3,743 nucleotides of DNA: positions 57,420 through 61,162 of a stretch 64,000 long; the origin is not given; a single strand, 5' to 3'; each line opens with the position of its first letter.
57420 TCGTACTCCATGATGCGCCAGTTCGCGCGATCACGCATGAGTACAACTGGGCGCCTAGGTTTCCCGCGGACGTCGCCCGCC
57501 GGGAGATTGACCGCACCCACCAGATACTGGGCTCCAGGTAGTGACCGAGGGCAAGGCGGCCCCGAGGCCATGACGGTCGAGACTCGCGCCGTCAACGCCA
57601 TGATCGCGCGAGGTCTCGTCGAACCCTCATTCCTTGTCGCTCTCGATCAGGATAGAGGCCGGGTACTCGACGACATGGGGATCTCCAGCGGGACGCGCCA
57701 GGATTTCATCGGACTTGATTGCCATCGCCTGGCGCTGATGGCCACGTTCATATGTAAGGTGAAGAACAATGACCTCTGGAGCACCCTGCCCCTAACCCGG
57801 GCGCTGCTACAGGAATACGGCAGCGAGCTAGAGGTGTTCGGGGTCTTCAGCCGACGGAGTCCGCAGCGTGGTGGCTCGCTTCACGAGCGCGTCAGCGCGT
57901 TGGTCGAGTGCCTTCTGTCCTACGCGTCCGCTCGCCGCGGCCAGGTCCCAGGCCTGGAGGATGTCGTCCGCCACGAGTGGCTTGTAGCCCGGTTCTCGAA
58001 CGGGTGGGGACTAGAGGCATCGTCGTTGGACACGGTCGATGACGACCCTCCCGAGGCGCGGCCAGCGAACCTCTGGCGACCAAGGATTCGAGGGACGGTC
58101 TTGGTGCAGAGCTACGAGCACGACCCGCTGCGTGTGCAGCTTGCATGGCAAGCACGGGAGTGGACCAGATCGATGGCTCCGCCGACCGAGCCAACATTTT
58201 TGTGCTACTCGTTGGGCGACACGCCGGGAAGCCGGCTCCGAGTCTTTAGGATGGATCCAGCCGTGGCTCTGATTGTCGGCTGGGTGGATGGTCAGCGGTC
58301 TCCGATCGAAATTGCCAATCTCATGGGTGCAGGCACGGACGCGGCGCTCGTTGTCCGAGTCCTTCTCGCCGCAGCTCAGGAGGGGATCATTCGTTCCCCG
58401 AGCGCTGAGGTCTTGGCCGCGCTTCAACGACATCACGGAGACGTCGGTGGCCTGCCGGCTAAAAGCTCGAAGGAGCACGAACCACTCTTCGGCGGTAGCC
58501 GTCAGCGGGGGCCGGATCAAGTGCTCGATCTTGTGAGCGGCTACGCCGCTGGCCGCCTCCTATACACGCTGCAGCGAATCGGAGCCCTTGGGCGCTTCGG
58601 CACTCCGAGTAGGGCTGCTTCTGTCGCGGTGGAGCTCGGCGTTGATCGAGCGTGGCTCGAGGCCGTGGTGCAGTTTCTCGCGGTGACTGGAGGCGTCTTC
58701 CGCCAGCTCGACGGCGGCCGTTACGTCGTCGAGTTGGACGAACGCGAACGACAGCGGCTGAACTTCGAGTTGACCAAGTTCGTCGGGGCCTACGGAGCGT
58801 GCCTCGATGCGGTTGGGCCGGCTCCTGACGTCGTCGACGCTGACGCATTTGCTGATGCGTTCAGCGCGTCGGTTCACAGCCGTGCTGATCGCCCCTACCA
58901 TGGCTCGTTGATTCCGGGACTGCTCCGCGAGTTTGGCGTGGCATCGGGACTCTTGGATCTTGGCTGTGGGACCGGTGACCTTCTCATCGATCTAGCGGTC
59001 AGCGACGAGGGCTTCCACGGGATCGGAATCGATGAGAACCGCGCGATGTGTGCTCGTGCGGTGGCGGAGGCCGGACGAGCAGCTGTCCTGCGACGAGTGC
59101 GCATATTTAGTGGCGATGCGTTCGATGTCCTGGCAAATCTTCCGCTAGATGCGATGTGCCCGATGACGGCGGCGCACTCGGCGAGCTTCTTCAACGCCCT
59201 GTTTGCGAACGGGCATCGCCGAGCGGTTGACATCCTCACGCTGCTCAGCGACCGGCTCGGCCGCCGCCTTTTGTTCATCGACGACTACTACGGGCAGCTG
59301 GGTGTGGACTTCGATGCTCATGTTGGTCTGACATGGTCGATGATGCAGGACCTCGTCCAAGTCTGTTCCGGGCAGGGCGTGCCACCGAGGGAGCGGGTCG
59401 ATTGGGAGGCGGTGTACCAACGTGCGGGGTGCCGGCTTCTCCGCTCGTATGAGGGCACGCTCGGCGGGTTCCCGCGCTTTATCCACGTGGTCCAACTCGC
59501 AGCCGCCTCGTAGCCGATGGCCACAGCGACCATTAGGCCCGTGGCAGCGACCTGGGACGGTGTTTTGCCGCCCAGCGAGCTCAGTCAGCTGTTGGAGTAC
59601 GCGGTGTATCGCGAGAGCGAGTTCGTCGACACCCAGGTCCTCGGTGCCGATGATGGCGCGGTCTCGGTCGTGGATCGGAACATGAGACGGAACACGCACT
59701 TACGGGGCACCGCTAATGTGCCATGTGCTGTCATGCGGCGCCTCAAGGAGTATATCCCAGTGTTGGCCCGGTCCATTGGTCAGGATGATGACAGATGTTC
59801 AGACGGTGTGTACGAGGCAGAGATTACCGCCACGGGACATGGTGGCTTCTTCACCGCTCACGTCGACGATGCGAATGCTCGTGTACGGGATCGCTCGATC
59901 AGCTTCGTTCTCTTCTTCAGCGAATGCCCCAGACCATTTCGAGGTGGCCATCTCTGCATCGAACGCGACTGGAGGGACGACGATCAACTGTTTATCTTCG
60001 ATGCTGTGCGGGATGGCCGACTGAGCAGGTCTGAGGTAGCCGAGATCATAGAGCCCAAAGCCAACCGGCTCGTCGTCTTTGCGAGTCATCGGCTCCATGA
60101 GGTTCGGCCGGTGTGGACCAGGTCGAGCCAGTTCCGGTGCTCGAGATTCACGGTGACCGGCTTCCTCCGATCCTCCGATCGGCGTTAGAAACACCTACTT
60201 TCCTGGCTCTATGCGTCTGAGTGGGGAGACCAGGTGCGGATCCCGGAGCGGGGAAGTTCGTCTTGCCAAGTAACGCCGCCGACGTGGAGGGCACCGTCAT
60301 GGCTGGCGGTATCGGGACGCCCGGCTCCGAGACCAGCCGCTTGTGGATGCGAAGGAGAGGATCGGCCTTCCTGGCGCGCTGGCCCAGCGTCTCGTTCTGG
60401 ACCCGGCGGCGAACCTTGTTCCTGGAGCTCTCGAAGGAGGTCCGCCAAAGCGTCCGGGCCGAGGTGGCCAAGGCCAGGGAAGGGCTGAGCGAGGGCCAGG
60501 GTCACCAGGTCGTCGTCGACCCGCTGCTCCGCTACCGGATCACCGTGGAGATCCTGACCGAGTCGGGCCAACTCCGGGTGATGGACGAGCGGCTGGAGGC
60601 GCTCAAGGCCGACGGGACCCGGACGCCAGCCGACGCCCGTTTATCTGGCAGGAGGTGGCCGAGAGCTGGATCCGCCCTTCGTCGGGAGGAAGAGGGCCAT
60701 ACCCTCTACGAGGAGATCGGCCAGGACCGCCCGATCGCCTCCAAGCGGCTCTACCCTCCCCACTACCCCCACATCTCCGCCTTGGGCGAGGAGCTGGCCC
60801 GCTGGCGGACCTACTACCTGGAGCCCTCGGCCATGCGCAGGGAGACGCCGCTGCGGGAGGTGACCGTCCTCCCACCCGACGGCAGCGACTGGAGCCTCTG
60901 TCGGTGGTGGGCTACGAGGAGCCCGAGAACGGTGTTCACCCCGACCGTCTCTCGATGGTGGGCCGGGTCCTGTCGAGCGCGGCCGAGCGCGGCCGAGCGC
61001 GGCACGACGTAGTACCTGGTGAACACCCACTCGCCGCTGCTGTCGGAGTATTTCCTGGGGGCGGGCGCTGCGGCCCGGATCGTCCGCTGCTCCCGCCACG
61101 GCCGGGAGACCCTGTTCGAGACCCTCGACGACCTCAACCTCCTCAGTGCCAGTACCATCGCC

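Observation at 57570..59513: Unusual fusion of an MNIO-partner-like region, a PqqD-like RiPP recognition element and an O-methyltransferase in one 647-aa protein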

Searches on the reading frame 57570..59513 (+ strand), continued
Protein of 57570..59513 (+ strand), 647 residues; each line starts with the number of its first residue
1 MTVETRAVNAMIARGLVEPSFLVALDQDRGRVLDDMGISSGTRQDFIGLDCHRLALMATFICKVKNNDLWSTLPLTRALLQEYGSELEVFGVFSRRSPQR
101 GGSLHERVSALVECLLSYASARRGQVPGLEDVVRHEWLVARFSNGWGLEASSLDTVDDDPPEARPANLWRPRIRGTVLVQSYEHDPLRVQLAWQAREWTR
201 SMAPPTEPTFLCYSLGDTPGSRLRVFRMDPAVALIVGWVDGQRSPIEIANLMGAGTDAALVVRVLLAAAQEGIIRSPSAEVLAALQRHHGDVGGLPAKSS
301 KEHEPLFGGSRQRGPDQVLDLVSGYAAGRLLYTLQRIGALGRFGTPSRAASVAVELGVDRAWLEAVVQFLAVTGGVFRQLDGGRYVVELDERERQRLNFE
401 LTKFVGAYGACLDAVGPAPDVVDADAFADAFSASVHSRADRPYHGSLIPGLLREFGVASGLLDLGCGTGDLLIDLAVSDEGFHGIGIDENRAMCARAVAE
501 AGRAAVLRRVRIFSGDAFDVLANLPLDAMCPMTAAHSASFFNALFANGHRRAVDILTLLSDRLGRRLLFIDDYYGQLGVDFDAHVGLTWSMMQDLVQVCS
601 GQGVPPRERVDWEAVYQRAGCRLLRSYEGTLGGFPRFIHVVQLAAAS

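Call 39: search_protein_families(library=ncbifam, proteins=[P0002, P0003, P0004, P0005, P0104, P0009, L002:5211-6068:+, L002:8046-9029:+, L002:4336-5205:+], max_evalue=0.00001)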
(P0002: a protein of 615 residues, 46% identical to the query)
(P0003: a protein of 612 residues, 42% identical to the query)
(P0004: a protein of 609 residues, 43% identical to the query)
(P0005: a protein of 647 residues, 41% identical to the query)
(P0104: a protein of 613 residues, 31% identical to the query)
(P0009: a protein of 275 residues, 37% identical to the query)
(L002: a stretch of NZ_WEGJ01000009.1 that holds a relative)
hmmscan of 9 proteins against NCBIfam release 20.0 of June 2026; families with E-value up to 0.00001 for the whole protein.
P0002 (615 aa): 4 families
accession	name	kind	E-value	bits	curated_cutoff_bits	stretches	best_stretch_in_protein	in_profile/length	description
NF050150.1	RiPP_MTase_ApyS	equivalog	5.1e-66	223.1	400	1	288-611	8-323/323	RiPP biosynthesis methyltransferase ApyS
NF050149.1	RiPP_bind_ApyI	equivalog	3e-24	85.7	200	1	3-263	8-259/260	RiPP maturation protein ApyI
NF043040.1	corrin_prot_MT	hypoth_equivalog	2.1e-09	37.2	180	1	427-493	44-108/216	corrinoid protein-associated methyltransferase CpaM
TIGR04543.1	ketoArg_3Met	equivalog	1.8e-08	33.9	425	1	291-489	14-214/336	2-ketoarginine methyltransferase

P0003 (612 aa): 5 families
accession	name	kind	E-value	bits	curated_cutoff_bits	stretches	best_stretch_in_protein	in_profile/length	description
NF050150.1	RiPP_MTase_ApyS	equivalog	5.6e-69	232.8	400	1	290-608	10-323/323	RiPP biosynthesis methyltransferase ApyS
NF050149.1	RiPP_bind_ApyI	equivalog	8e-20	71.2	200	1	42-266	38-259/260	RiPP maturation protein ApyI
TIGR04543.1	ketoArg_3Met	equivalog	1.8e-08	33.9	425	1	424-483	150-209/336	2-ketoarginine methyltransferase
NF043040.1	corrin_prot_MT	hypoth_equivalog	2.6e-08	33.6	180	1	414-538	31-149/216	corrinoid protein-associated methyltransferase CpaM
TIGR00091.1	TIGR00091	equivalog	6.9e-07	28.8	112.65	1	424-498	17-91/194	tRNA (guanosine(46)-N7)-methyltransferase TrmB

P0004 (609 aa): 4 families
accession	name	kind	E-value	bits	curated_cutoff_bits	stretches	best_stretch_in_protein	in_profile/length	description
NF050150.1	RiPP_MTase_ApyS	equivalog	8.2e-65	219.1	400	1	286-603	10-323/323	RiPP biosynthesis methyltransferase ApyS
NF050149.1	RiPP_bind_ApyI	equivalog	2.4e-27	95.9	200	1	13-257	6-247/260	RiPP maturation protein ApyI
TIGR04543.1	ketoArg_3Met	equivalog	1e-11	44.5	425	1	410-528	141-257/336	2-ketoarginine methyltransferase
NF043040.1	corrin_prot_MT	hypoth_equivalog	4.7e-07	29.4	180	1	419-489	42-110/216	corrinoid protein-associated methyltransferase CpaM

P0005 (647 aa): 5 families
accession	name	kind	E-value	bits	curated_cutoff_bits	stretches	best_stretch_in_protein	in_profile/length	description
NF050150.1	RiPP_MTase_ApyS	equivalog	7.6e-65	219.2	400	2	295-552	6-263/323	RiPP biosynthesis methyltransferase ApyS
NF050149.1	RiPP_bind_ApyI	equivalog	9.7e-36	123.4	200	1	7-272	5-255/260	RiPP maturation protein ApyI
TIGR04543.1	ketoArg_3Met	equivalog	2e-11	43.6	425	1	298-495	12-214/336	2-ketoarginine methyltransferase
NF043040.1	corrin_prot_MT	hypoth_equivalog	1.5e-08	34.4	180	1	424-500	34-109/216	corrinoid protein-associated methyltransferase CpaM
TIGR00091.1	TIGR00091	equivalog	4.2e-06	26.3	112.65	1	432-499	18-84/194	tRNA (guanosine(46)-N7)-methyltransferase TrmB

P0104 (613 aa): 4 families
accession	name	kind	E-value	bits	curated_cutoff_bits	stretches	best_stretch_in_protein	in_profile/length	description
NF050150.1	RiPP_MTase_ApyS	equivalog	1e-72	245.1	400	1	292-613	7-323/323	RiPP biosynthesis methyltransferase ApyS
NF050149.1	RiPP_bind_ApyI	equivalog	1.2e-23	83.8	200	1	19-264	4-254/260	RiPP maturation protein ApyI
NF043040.1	corrin_prot_MT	hypoth_equivalog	2.3e-09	37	180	1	430-508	42-116/216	corrinoid protein-associated methyltransferase CpaM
TIGR04543.1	ketoArg_3Met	equivalog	6.4e-07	28.8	425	1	421-516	143-234/336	2-ketoarginine methyltransferase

P0009 (275 aa): 1 family
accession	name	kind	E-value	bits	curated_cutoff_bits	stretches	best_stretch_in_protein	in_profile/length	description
NF050149.1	RiPP_bind_ApyI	equivalog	1.2e-31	110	200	1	5-249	4-244/260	RiPP maturation protein ApyI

L002:5211-6068:+ (285 aa): 1 family
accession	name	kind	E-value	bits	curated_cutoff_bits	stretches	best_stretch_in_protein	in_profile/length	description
NF050149.1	RiPP_bind_ApyI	equivalog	8.2e-34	117.1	200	1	5-275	9-258/260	RiPP maturation protein ApyI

L002:8046-9029:+ (327 aa): 3 families
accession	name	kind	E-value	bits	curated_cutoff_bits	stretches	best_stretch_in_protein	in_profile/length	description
NF050150.1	RiPP_MTase_ApyS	equivalog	7.7e-78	261.9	400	1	6-327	5-323/323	RiPP biosynthesis methyltransferase ApyS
TIGR04543.1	ketoArg_3Met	equivalog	2.3e-12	46.6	425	1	10-200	12-205/336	2-ketoarginine methyltransferase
NF043040.1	corrin_prot_MT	hypoth_equivalog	4.5e-08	32.8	180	1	124-206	23-101/216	corrinoid protein-associated methyltransferase CpaM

L002:4336-5205:+ (289 aa): 4 families
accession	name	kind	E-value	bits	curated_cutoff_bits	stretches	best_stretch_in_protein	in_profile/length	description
NF050151.1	RiPP_MNIO_ApyH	equivalog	1.2e-133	444.6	400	1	1-286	1-283/283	multinuclear non-heme iron-dependent oxidative enzyme ApyH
NF050167.1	MNIO_BufB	equivalog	7.1e-28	97.6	310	1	127-276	106-258/262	MNIO family bufferin maturase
NF003818.2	PRK05409.1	equivalog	4.4e-21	75.6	360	1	127-281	109-262/264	HvfB family MNIO-type RiPP peptide maturase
NF050165.1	MNIO_ChrH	equivalog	1.9e-06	27.2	600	1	127-232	117-215/363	MNIO family chryseobactin maturase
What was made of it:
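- On Aminopyruvatide (apy) RiPP class: The S. smaragdinus homologue passes at 444.6 bits (call 39).
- All carry both signatures (call 39).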

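Call 40: find_related_loci(query=A3, collection=metagenome_contigs, flank=8000)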
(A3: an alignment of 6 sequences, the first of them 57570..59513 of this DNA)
Query A3 (647 aa) in metagenome_contigs; peptide patterns used: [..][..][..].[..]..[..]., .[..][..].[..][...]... (x = any residue, [..] = any of these).
198 stretches matched a pattern; 13 encode a relative of the query (tblastn E <= 1e-3); 13 distinct loci.
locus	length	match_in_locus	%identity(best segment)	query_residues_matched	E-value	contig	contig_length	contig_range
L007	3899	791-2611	41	4-644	5e-142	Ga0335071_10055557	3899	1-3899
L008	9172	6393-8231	39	2-643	2e-133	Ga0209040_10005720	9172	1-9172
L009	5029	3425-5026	40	4-570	1e-113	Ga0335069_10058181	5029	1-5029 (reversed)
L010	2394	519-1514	35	313-643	6e-47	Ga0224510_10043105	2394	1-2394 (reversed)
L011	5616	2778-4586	27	9-643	3e-46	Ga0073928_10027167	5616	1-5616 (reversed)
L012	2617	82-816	36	400-643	6e-41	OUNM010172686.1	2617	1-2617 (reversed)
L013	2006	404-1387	36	305-643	6e-36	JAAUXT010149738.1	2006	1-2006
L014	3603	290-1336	29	293-643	5e-29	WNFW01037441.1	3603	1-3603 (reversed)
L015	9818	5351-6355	32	308-643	4e-28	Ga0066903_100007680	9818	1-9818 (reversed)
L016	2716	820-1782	29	317-644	3e-28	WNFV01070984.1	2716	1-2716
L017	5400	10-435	35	504-643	2e-18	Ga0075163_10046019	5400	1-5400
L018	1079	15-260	50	566-647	3e-17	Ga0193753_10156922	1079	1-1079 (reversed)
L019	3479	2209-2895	29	9-248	4e-13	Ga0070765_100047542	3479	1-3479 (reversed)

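Call 56: search_solved_structures(query=A1, max_evalue=0.01, show_alignments=3)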
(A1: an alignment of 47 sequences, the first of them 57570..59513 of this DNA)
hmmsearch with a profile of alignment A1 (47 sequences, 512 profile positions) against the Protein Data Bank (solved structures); distinct sequences matched with E-value up to 0.01: 101 (the best 60 are shown).
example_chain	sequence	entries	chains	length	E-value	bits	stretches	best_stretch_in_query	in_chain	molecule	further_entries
4m6x_A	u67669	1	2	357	5.9e-20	74.9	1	180-494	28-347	Methyltransferase MppJ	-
4m6y_A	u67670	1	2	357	7.8e-20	74.5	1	180-494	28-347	Methyltransferase MppJ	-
4m71_A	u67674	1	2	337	1.3e-19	73.7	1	182-494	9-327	Methyltransferase MppJ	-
4m74_A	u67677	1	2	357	2.2e-19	73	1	180-494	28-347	Methyltransferase MppJ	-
4kib_A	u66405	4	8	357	2.4e-19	72.9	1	180-494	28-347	Methyltransferase MppJ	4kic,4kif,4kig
4m73_A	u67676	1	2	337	2.7e-19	72.7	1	182-494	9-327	Methyltransferase MppJ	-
4m72_A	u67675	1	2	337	8.1e-19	71.1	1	182-494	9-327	Methyltransferase MppJ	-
8ftv_A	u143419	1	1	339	4.7e-16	62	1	196-445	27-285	Methyltransferase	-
8ftr_A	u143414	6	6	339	6.5e-16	61.5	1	196-445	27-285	Methyltransferase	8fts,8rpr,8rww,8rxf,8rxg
1nkv_A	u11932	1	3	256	9.1e-12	47.9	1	307-401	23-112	HYPOTHETICAL PROTEIN yjhP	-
5epe_A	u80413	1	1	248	5.8e-11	45.2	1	318-402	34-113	SAM-dependent methyltransferase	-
8r4z_A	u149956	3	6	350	1.2e-10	44.1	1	191-434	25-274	2-ketoarginine methyltransferase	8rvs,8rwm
5bp7_A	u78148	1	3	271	1.2e-10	44.1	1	318-382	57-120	SAM-dependent methyltransferase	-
8rvc_A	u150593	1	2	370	1.3e-10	44.1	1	191-433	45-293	2-ketoarginine methyltransferase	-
8tji_A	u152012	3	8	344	4.9e-09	38.8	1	296-380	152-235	RedM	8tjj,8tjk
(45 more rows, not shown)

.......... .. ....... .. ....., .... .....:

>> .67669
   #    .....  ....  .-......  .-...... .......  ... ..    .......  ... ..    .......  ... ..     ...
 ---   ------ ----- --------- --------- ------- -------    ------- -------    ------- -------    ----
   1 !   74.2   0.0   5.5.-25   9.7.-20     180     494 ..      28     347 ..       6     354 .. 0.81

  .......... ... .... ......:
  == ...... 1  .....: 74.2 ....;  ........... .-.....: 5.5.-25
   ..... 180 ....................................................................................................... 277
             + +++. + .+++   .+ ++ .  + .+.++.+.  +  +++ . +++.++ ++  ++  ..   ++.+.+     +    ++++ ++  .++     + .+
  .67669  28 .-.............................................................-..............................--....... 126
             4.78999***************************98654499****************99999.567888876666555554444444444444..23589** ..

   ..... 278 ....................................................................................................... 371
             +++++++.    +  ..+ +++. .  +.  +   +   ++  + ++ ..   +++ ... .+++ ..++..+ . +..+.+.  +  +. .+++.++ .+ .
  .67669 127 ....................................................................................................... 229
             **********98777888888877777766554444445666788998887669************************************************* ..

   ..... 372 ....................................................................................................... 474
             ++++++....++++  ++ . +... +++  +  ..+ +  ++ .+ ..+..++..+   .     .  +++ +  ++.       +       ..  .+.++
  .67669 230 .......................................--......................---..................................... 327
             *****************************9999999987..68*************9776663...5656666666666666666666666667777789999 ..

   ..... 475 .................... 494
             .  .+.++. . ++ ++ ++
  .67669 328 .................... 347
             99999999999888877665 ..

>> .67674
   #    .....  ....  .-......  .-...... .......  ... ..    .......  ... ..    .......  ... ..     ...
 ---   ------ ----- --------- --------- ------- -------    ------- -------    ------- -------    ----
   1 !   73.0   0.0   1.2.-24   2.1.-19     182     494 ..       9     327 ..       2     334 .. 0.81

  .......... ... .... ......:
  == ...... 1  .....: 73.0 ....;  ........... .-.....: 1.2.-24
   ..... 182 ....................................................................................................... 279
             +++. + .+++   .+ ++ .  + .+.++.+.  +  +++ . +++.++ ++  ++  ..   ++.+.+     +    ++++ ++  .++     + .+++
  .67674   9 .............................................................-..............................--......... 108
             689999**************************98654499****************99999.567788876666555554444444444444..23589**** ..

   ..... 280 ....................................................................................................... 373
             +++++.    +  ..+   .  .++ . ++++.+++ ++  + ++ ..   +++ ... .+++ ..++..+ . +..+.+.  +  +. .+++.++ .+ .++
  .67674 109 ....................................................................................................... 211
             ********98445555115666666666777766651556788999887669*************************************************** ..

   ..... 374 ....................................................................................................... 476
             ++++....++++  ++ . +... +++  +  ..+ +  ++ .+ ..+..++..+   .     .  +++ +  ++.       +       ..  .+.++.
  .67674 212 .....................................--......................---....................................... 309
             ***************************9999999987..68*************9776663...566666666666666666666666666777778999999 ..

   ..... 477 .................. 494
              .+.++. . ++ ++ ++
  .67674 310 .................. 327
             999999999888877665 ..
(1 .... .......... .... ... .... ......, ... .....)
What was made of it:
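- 58518..59513 (+): Residues 317-647: ApyS-type SAM methyltransferase, comprising a winged-helix subdomain and a Rossmann domain with motif I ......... at 461-469. The family profile hits MppJ at 5.9e-20, SgvM at 6.5e-16 and MrsA at 1.2e-10 among PDB sequences (call 56).
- On Alpha-keto-acid C-methyltransferases (MppJ/SgvM/MrsA): The profile E-values are 5.9e-20, 6.5e-16 and 1.2e-10 (call 56).
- Closest known: Alpha-keto-acid beta-C-methyltransferases MppJ. Different: The ApyS-like family has Asn at the first of these positions (call 56).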

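Call 60: find_homologous_proteins(query=A3, max_evalue=1e-10)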
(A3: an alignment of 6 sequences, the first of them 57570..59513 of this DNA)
Query A3 (6 sequences) (647 aa, profile of the alignment): 2 proteins with E <= 1e-10 among 8000 candidates.
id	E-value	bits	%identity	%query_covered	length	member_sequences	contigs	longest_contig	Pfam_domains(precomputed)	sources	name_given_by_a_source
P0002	8.2e-279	944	46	98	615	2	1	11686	PF13847.13,PF13649.13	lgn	-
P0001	1.7e-277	940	100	100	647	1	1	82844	PF13649.13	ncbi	-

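Call 66: search_protein_families(library=pfam, proteins=[L008:1677-4439:-, L008:4472-4969:+, L008:353-1369:-, L008:633-1502:+, L001:4769-5650:-, L001:10299-10655:-], max_evalue=0.001)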
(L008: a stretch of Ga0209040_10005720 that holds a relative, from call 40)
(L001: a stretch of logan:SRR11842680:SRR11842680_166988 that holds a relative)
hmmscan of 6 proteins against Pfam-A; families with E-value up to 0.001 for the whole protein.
L008:1677-4439:- (920 aa): 1 family
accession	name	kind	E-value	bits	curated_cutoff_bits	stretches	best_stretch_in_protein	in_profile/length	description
PF12770.12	CHAT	-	3.1e-50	171.7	24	1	607-920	2-289/289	CHAT domain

L008:4472-4969:+ (165 aa): 0 families

L008:353-1369:- (338 aa): 0 families

L008:633-1502:+ (289 aa): 0 families

L001:4769-5650:- (293 aa): 0 families

L001:10299-10655:- (118 aa): 0 families

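Call 77: search_protein_families(library=padloc, proteins=[window:57570-59513:+], max_evalue=0.01)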
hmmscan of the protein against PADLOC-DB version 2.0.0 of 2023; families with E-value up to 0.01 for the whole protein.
window:57570-59513:+ (647 aa): 1 family
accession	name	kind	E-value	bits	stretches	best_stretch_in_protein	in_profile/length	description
PDLC04134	mad2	-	0.00083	16.3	1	461-522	295-353/492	mads_2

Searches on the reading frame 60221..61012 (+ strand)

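Call 63: search_protein_families(library=pfam, proteins=[window:60221-61012:+], max_evalue=0.01)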
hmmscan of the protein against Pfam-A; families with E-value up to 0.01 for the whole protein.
window:60221-61012:+ (263 aa): 0 families

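Call 77: search_protein_families(library=padloc, proteins=[window:60221-61012:+], max_evalue=0.01)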
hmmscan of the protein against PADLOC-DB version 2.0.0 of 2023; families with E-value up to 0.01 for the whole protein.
window:60221-61012:+ (263 aa): 2 families
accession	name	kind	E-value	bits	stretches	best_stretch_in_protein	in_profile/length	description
PDLC04184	HEC-01A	-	7.4e-06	23.2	1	181-223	207-249/464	-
PDLC04178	HEC-01A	-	0.0016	15.6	1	104-224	98-202/399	-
